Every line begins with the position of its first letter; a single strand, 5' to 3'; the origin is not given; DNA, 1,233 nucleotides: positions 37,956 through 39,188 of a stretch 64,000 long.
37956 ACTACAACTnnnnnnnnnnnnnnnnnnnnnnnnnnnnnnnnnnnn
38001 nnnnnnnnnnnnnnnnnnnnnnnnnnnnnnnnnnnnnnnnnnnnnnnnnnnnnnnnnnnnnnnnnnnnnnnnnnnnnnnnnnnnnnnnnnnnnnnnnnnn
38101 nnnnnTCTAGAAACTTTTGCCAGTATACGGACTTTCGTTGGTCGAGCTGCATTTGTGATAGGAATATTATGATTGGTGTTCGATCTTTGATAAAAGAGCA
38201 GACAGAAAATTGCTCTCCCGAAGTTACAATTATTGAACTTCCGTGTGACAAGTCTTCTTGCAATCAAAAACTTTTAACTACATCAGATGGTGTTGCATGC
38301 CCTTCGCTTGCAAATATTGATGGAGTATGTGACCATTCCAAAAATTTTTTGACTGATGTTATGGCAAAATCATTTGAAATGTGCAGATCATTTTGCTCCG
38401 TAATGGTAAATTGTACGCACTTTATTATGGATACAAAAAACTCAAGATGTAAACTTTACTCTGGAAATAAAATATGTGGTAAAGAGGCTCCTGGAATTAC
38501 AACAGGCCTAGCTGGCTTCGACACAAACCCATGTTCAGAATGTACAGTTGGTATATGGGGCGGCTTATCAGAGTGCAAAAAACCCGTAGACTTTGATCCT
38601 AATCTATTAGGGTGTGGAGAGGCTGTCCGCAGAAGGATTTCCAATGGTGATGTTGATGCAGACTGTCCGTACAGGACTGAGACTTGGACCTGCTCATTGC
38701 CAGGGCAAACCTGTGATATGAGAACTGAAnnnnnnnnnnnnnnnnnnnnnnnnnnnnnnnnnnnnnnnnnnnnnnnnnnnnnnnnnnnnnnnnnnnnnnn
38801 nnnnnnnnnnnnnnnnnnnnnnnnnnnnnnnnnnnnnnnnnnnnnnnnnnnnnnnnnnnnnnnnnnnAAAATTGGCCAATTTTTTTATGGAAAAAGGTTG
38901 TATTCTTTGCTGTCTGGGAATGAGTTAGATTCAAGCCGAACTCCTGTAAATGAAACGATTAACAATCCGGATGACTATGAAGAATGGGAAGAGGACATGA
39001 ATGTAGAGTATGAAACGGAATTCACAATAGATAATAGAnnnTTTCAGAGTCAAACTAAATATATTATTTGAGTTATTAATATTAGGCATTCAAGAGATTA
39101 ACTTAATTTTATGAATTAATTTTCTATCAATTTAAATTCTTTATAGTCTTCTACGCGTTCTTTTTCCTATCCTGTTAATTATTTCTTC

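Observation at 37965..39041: TRAP/MIC2-family adhesin candidate: PAN/apple plus degenerate TSP1 plus TM plus acidic Trp-containing tail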

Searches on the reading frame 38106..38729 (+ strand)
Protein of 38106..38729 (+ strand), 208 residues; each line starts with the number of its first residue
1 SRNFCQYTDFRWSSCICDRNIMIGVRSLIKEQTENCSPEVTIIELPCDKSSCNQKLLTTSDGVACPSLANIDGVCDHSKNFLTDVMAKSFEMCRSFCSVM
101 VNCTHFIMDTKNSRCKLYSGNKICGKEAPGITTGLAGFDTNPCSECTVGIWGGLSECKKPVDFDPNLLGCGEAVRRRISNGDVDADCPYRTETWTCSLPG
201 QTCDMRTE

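Call 44: find_homologous_proteins(query=A5, max_evalue=10)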
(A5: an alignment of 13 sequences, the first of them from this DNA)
Query A5 (13 sequences) (208 aa, profile of the alignment): 11 proteins with E <= 10 among 496 candidates.
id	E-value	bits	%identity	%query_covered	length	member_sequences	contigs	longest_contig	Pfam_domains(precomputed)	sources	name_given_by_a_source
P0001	1.5e-119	415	99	100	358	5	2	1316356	-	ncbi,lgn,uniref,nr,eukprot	ncbi:unnamed protein product [Cryptosporidium hominis]|uniref:Apple domain-containing protein n=1 Ta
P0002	3.4e-119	414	96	100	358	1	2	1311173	-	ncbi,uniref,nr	ncbi:hypothetical protein CmeUKMEL1_12940 [Cryptosporidium meleagridis]|uniref:PAN domain protein n=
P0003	2.7e-118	411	85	100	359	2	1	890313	-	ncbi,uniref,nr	ncbi:TSP1 domain-containing protein TSP6 precursor [Cryptosporidium ubiquitum]|uniref:TSP1 domain-co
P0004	8.4e-117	406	83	100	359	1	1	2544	-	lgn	-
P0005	2.5e-115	401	78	100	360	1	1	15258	-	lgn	-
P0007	3.6e-115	401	79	100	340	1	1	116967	-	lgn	-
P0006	4.8e-113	394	76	100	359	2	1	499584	-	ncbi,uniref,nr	ncbi:CpTSP6 extracellular membrane-associated [Cryptosporidium canis]|uniref:CpTSP6 extracellular me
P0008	9.8e-113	393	78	100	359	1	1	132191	-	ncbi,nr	ncbi:TSP1 domain-containing protein TSP6 precursor [Cryptosporidium felis]|nr:TSP1 domain-containing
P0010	1.3e-110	386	66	100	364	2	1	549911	-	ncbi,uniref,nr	ncbi:hypothetical protein FG379_001175 [Cryptosporidium bovis]|uniref:uncharacterized protein n=1 Ta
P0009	3.0e-110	385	71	100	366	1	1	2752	-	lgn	-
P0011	4.0e-110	384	64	100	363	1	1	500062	-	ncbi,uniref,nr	ncbi:CpTSP6 extracellular membrane-associated protein with a signal peptide [Cryptosporidium ryanae]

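Call 54: predict_structure(alignment_id=A5)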
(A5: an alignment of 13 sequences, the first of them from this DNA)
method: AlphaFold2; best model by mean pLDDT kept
length: 208 residues; sequences in the alignment: 13
mean_pLDDT: 40.7   pTM: 0.36
mean pLDDT of the five models: 40.7, 39.0, 38.3, 33.2, 30.4
residues with pLDDT >= 90: 0; 70-90: 0; 50-70: 45; < 50: 163
segments of 3 or more residues with pLDDT < 50: 1-79, 120-129, 137-208
pLDDT, mean of each block of 10 residues (from residue 1): 34 38 41 38 33 29 29 33 55 56 60 60 40 50 30 30 42 39 37 40 41
secondary structure, 60 per line:
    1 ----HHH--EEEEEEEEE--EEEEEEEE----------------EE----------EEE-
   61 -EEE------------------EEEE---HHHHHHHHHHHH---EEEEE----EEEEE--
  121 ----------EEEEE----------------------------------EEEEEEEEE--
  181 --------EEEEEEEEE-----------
elements in order: E10-18 E21-28 E57-59 E62-64 E83-86 H90-101 E105-109 E114-118 E131-135 E170-178 E189-197

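Call 57: fold_search(model_id=the predicted structure, library=pdb)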
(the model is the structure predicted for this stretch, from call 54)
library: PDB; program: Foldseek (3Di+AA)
matches with E <= 10: 129; with E <= 0.001: 0
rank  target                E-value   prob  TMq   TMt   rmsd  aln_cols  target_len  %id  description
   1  2yil_A                1.2e-02  0.98  0.27  0.41  11.1       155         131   20  Crystal Structure of Parasite Sarcocystis muris Lectin SML-2 (released 2011-11-02)
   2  2yio_A                2.4e-02  1.00  0.26  0.42   7.7        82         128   24  Crystal Structure of Parasite Sarcocystis muris Microneme Protein SML- 2 in complex with 1-Thio-beta-D-Galactose (SPAC (released 2011-11-02)
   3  2yil_E                2.5e-02  0.96  0.27  0.41  11.1       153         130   20  Crystal Structure of Parasite Sarcocystis muris Lectin SML-2 (released 2011-11-02)
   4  2yil_B                5.7e-02  0.99  0.27  0.41   7.7       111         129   21  Crystal Structure of Parasite Sarcocystis muris Lectin SML-2 (released 2011-11-02)
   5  2yip_D                7.7e-02  0.93  0.28  0.42  10.7       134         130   19  Crystal Structure of Parasite Sarcocystis muris Microneme Protein SML- 2 in complex with 1-Thio-beta-D-Galactose (SPAC (released 2011-11-02)
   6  2qj4_A                9.7e-02  0.93  0.19  0.23   7.8        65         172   20  A Mechanistic Basis for Converting a Receptor Tyrosine Kinase Agonist to an Antagonist (released 2007-09-18)
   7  6ryx                  1.2e-01  0.99  0.19  0.06   6.4        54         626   17  Copper oxidase from Colletotrichum graminicola (released 2019-11-13)
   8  3hmr                  1.2e-01  0.91  0.19  0.40   7.7        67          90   21  Crystal structure of the N-terminal fragment (31-127) of the mouse hepatocyte growth factor/scatter factor (released 2010-06-09)
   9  3hn4                  1.3e-01  0.93  0.18  0.14   7.0        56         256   14  Crystal structure of the NK2 fragment (28-289) of human hepatocyte growth factor/scatter factor (released 2010-06-09)
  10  4iua_G                1.4e-01  0.89  0.16  0.14   8.4        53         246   23  Crystal Structure of the NK2 Fragment (31-290) of the mouse Hepatocyte Growth Factor/Scatter Factor (released 2013-02-13)
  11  1gp9_C                1.7e-01  0.85  0.17  0.20   7.9        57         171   14  A New Crystal Form of the Nk1 Splice Variant of Hgf/Sf Demonstrates Extensive Hinge Movement and Suggests that the Nk1 (released 2001-11-19)
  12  5coe_B                1.8e-01  0.84  0.17  0.20   7.9        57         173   14  The structure of the NK1 fragment of HGF/SF complexed with HEPES (released 2015-08-12)
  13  7mob_A                2.0e-01  0.87  0.17  0.21   7.6        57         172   14  Cryo-EM structure of 2:2 c-MET/NK1 complex (released 2021-06-09)
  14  6ryv                  2.6e-01  0.96  0.19  0.07   6.5        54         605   17  Copper oxidase from Colletotrichum graminicola (released 2019-11-13)
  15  1nk1_A                2.8e-01  0.77  0.17  0.20   7.9        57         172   14  NK1 FRAGMENT OF HUMAN HEPATOCYTE GROWTH FACTOR/SCATTER FACTOR (HGF/SF) AT 2.5 ANGSTROM RESOLUTION (released 1999-01-13)
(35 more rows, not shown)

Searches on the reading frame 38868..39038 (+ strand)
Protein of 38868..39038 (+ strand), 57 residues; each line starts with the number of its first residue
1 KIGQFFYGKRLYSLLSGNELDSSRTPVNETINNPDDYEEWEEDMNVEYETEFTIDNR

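Call 76: search_solved_structures(query=window:38868-39038:+, max_evalue=10, show_alignments=3)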
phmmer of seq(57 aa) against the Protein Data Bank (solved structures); distinct sequences matched with E-value up to 10: 1.
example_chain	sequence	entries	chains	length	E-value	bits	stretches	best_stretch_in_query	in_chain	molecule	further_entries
7mcd_A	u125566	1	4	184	0.0015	21.9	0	17-44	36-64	AI-designed TIM-barrel F15C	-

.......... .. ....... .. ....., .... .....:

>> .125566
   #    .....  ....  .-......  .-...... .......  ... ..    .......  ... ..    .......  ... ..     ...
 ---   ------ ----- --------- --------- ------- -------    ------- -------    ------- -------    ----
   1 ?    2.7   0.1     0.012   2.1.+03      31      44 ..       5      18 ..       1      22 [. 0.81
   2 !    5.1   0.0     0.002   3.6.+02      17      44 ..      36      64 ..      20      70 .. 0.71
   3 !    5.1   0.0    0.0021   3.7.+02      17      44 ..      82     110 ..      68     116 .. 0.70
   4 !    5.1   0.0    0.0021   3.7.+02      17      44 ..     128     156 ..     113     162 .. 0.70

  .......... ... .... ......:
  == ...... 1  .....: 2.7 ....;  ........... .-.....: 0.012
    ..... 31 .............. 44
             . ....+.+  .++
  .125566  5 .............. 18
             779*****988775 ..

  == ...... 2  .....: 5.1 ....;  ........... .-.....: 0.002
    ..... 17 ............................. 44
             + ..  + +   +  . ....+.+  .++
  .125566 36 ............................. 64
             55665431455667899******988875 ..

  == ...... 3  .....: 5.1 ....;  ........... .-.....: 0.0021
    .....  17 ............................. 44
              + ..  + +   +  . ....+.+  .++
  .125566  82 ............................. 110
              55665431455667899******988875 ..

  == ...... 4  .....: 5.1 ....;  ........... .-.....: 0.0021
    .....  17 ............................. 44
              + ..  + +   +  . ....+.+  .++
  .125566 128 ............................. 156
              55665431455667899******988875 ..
